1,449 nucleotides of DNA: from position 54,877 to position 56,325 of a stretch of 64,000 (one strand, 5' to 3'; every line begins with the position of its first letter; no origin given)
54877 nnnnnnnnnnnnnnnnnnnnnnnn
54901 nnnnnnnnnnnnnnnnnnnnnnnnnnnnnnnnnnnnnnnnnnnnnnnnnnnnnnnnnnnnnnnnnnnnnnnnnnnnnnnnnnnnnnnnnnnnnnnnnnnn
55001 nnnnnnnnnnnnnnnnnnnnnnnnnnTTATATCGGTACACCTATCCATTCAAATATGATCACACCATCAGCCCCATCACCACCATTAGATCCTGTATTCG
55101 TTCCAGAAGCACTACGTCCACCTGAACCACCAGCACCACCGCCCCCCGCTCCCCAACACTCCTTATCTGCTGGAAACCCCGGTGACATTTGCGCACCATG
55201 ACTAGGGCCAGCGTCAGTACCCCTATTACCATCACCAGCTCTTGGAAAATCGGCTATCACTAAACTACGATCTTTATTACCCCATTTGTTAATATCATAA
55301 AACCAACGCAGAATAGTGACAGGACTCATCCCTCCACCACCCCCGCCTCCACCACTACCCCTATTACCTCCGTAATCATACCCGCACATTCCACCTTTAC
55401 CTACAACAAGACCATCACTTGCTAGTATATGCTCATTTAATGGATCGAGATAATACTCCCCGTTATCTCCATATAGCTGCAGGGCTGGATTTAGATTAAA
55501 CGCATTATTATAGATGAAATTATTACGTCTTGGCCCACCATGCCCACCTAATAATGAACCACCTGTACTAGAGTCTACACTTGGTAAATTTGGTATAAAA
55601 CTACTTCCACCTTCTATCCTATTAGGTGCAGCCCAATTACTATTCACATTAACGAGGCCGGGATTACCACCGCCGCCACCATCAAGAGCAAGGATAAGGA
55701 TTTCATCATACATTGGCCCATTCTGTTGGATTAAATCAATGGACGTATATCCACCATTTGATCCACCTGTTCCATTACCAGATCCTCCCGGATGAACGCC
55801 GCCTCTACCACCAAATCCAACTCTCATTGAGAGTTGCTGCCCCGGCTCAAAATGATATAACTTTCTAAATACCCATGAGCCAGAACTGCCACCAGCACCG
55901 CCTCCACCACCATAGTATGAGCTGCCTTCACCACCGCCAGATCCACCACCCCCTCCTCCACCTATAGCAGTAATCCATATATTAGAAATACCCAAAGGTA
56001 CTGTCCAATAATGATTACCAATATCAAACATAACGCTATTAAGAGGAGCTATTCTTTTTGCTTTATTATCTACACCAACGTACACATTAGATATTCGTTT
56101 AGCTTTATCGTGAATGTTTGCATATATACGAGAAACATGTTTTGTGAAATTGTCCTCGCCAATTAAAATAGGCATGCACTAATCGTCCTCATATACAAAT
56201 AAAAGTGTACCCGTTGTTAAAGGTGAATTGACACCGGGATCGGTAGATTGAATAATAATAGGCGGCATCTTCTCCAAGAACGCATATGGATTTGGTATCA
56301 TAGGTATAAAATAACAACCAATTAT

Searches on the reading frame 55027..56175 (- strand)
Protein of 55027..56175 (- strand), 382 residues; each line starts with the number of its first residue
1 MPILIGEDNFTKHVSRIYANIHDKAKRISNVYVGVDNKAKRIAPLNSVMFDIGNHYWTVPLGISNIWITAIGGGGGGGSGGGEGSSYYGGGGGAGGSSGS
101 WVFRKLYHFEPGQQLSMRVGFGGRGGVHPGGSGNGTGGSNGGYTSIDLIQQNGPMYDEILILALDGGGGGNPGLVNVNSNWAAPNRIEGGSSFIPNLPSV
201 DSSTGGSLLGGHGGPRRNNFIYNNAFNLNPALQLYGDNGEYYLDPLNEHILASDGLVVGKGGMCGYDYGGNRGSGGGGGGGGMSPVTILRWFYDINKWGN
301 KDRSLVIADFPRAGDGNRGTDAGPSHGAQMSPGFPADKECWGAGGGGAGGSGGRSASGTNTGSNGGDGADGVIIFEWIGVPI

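Call 14: search_protein_families(library=pfam, proteins=[window:55027-56175:-], max_evalue=0.01)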
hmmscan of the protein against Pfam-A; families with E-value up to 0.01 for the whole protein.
window:55027-56175:- (382 aa): 1 family
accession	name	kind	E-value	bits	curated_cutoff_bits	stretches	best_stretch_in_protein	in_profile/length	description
PF21722.4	Gly_rich_2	-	6.4e-08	33.3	24.3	1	53-377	4-225/226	Glycine-rich domain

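Call 15: search_protein_families(library=phrogs, proteins=[window:55027-56175:-], max_evalue=0.001)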
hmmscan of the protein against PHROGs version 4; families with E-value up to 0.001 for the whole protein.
window:55027-56175:- (382 aa): 0 families
